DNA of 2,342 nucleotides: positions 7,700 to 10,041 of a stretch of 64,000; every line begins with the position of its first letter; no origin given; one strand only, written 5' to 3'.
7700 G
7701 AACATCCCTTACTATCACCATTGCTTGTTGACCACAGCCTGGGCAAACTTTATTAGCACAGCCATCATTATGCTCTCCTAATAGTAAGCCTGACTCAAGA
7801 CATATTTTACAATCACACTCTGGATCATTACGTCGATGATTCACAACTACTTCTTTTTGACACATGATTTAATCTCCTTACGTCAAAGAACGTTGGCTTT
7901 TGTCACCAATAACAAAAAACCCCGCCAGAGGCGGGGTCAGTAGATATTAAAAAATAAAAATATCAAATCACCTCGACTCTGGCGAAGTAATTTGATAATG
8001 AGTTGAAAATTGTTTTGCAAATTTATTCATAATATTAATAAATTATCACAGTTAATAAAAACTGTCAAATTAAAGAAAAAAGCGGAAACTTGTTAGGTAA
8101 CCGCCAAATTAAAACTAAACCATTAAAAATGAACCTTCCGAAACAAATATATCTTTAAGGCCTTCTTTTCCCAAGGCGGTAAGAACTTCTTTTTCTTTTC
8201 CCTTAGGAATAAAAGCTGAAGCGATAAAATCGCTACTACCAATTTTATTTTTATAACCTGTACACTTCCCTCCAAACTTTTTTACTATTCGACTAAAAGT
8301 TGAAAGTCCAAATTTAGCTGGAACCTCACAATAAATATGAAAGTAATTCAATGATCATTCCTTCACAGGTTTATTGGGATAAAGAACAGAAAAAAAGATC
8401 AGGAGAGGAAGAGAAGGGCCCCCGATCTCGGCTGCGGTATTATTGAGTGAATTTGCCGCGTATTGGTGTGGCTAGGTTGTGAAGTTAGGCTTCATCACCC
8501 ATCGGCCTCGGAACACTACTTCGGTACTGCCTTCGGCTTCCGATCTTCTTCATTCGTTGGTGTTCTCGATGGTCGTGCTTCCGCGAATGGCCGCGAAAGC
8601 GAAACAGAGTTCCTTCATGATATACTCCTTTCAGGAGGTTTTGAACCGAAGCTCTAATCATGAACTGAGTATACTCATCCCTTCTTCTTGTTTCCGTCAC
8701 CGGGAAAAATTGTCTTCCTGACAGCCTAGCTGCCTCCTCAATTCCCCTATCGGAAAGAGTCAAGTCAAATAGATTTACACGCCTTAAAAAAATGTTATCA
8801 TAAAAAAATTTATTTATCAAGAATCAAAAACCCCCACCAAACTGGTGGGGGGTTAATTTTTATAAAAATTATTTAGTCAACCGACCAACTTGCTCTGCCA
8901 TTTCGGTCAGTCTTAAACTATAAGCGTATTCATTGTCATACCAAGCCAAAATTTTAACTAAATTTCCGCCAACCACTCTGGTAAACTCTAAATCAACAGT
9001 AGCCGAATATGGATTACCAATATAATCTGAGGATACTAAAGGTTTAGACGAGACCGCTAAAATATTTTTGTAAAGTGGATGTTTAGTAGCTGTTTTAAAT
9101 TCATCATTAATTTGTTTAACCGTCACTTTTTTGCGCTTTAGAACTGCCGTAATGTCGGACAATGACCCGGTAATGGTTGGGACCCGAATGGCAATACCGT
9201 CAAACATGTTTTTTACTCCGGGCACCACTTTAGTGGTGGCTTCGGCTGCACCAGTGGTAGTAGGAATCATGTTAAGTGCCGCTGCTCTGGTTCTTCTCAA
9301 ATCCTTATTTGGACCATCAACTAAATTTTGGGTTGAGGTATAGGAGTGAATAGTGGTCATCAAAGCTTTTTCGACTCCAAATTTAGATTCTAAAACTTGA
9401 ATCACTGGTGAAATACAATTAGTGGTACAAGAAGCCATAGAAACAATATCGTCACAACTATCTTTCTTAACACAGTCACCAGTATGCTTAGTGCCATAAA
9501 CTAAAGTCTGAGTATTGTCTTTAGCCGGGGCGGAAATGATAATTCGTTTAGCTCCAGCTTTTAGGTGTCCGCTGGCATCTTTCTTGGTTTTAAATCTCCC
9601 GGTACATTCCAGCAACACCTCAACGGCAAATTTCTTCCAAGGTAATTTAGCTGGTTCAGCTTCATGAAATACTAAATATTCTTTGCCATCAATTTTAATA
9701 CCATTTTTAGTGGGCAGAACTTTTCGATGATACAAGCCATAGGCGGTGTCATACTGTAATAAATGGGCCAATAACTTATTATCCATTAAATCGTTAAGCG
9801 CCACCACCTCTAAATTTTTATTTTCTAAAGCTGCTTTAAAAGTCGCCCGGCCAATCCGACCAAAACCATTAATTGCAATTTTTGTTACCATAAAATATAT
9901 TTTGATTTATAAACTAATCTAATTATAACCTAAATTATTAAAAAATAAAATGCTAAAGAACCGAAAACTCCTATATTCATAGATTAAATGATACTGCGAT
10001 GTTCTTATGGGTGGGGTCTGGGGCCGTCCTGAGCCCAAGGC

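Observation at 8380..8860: GC-rich, ORF-free ~400-bp region with multiple UUCG/GNRA-capped hairpins between the gap terminator and a TnpA fragment: candidate structured ncRNA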

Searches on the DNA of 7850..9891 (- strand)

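Call 4: search_rna_families(source=window, start=7850, end=8900, threshold=evalue, max_evalue=10, show_alignments=3)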
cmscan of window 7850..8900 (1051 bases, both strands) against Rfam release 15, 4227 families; matches with E-value up to 10: 36.
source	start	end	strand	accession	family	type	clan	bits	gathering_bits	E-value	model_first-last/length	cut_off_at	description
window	7908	7999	-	RF04312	trpB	Cis-reg;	-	26.9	59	0.25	1-107/107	no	trpB ncRNA motif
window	7913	7998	-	RF01401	rseX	Gene; sRNA;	-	24.5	50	1.8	1-94/94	no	rseX Hfq binding RNA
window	8743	8900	-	RF03532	SQ2397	Cis-reg;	-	23.9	100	0.094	65-243/243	5'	Cis-regulator of HTH transcription factor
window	7882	8019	+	RF03826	MIR825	Gene; miRNA;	-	23.9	160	0.1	1-146/146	no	MIR825 microRNA precursor family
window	8776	8858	+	RF01470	rli38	Gene; sRNA;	-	22.7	49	1.7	1-150/150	no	Listeria sRNA rli38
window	8791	8860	+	RF02270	nse_sRNA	Gene;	-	22.4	75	0.31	1-73/73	no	Neisseria sigma-E sRNA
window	8684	8864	+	RF02073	STnc260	Gene; sRNA;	-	21.1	100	2.1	1-176/176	no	Salmonella enterica sRNA STnc260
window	8322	8371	-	RF00281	SNORD47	Gene; snRNA; snoRNA; CD-box;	-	21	50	0.44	1-77/77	no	Small nucleolar RNA SNORD47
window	8771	8867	+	RF00121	MicC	Gene; sRNA;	-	20.5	90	2.9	1-123/123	no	MicC RNA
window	7912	8000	-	RF00513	Trp_leader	Cis-reg; leader;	-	20.2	41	0.29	1-100/100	no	Tryptophan operon leader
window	7917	7990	-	RF03594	mir-3817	Gene; miRNA;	-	20.1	90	0.59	1-89/89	no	mir-3817 microRNA precursor family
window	7912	8037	-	RF01470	rli38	Gene; sRNA;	-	19.9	49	5.7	1-150/150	no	Listeria sRNA rli38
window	7883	7938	+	RF02236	asX2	Gene; sRNA;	-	19.8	70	0.36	1-87/87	no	Xanthomonas sRNA asX2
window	8068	8203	-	RF00558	L20_leader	Cis-reg; leader;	-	19.8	58.7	0.42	1-127/127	no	Ribosomal protein L20 leader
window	8786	8886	-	RF01770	rimP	Cis-reg; leader;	-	19.8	47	2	1-102/102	no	Gammaprotebacteria rimP leader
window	8816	8900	-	RF00557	L10_leader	Cis-reg; leader;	-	18.7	44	1.9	75-138/138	5'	Ribosomal protein L10 leader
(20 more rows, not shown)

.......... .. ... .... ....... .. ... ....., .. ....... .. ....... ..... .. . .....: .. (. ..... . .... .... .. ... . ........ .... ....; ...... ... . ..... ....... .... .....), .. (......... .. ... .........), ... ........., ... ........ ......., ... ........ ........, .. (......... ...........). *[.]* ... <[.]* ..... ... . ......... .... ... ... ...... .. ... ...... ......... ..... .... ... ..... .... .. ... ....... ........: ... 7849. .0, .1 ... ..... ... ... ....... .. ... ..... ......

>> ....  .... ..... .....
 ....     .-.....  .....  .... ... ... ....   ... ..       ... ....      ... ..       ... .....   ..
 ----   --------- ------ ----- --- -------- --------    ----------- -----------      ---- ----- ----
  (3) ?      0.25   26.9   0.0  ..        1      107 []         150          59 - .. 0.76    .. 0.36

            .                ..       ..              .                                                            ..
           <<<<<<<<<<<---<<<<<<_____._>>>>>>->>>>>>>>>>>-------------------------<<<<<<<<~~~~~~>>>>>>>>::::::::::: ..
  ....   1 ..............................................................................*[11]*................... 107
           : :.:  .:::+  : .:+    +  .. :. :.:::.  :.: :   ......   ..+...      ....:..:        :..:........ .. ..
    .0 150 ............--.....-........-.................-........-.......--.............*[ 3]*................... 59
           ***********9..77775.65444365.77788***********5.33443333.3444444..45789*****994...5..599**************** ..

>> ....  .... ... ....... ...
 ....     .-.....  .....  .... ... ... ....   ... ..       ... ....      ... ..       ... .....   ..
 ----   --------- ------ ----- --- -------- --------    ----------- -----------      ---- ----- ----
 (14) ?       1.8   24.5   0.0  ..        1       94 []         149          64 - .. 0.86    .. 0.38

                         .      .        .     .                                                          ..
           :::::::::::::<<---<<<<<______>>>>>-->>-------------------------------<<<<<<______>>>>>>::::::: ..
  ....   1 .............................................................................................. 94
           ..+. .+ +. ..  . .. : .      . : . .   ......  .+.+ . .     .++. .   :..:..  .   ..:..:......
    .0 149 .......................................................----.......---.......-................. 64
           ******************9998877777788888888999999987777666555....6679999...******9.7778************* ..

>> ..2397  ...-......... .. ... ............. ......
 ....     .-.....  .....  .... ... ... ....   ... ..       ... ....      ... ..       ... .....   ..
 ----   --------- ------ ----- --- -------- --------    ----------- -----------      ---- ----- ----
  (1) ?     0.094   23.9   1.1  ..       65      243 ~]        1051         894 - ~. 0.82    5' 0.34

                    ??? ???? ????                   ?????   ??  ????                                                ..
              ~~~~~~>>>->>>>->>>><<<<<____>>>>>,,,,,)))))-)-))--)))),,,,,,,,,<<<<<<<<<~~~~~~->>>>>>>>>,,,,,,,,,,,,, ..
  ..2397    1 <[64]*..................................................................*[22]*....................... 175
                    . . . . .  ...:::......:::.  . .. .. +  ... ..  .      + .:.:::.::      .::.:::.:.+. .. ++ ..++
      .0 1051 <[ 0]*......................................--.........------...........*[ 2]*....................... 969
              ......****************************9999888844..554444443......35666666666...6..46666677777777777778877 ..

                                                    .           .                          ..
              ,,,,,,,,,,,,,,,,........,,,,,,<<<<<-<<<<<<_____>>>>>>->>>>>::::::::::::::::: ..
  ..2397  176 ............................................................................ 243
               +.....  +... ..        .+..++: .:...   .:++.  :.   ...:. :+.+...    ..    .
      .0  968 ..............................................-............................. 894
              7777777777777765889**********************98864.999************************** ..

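Call 22: search_rna_families(source=L012, start=4000, end=4650, threshold=evalue, max_evalue=1, show_alignments=2)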
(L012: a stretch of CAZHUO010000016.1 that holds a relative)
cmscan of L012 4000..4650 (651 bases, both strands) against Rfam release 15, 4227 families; matches with E-value up to 1: 7.
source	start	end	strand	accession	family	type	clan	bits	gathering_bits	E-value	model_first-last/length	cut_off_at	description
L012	4265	4321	-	RF00575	SNORD70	Gene; snRNA; snoRNA; CD-box;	-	24.2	50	0.34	1-89/89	no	Small nucleolar RNA SNORD70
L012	4175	4270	+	RF01400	istR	Gene; antitoxin;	-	23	45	0.024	1-130/130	no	istR Hfq binding RNA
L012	4243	4308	-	RF02747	FtrA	Gene; sRNA;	-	22.4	134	0.89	1-111/111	no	Francisella sRNA A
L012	4147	4269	+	RF02144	rsmX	Gene;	CL00106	19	56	0.33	1-114/114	no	rsmX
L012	4385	4528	+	RF01578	RUF1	Gene; sRNA;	-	17.9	70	0.64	1-264/264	no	Plasmodium RNA of unkown function RUF1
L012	4214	4313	+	RF01828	SprD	Gene; sRNA;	-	17.7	100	0.33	1-142/142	no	Small pathogenicity island RNA D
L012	4532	4612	+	RF01447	S_pombe_snR98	Gene; snRNA; snoRNA; HACA-box;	-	14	40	1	1-212/212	no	small nucleolar RNA snR98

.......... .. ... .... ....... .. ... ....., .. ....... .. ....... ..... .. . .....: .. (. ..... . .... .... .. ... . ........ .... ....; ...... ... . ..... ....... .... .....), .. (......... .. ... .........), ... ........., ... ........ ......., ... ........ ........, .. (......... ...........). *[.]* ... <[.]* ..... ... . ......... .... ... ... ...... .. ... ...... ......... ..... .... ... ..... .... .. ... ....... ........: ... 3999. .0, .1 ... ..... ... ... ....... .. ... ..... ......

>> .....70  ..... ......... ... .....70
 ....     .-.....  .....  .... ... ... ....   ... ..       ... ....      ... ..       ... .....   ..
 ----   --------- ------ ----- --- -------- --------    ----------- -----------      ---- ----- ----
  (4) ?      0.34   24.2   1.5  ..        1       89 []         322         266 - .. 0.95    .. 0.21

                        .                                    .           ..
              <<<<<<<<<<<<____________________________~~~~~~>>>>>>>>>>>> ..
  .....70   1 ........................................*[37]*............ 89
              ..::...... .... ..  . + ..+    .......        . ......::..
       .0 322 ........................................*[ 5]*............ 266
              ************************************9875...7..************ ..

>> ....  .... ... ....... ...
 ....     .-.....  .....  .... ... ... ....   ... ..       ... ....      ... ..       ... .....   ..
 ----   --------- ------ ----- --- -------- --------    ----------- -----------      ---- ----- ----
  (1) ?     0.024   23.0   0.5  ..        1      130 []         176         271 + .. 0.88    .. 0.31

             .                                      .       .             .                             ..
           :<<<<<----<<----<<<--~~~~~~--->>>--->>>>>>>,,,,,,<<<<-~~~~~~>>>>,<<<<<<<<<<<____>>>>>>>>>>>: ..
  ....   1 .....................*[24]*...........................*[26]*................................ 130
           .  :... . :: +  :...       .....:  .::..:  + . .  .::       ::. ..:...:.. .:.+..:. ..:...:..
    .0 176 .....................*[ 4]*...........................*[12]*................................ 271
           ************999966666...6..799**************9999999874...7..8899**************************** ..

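Call 30: search_rna_families(sources=[L092, L094, L093], threshold=gathering)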
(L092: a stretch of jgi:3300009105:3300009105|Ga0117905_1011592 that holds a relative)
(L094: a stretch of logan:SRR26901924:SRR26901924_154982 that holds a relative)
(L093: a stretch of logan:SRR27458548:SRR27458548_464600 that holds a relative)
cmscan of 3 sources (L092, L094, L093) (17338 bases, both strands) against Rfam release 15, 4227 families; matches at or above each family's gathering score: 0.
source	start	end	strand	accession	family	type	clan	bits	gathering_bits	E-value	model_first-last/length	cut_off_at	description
